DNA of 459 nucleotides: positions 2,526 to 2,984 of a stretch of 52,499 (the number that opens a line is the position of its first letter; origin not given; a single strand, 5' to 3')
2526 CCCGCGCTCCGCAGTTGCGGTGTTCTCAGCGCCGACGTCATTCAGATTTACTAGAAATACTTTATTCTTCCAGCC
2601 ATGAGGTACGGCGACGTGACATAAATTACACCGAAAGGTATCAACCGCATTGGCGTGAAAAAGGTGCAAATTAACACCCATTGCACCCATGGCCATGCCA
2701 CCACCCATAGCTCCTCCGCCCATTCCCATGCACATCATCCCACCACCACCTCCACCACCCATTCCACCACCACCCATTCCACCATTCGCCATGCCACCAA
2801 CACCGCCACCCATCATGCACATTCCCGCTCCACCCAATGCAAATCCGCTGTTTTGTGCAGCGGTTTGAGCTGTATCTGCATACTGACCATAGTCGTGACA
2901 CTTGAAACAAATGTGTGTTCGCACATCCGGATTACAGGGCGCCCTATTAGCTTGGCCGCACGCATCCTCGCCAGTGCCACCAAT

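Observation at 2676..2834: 53-residue Gly/Met (plus two Cys) tract inserted between haems 10 and 11 of the undecahaem cytochrome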

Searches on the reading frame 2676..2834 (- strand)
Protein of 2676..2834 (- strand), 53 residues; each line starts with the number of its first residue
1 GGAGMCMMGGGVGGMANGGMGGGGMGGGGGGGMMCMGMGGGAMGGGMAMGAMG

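Call 68: find_homologous_proteins(query=window:2676-2834:-, max_evalue=10)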
Query seq(53 aa): 30 candidates shared short words with the query, none scored E <= 10.
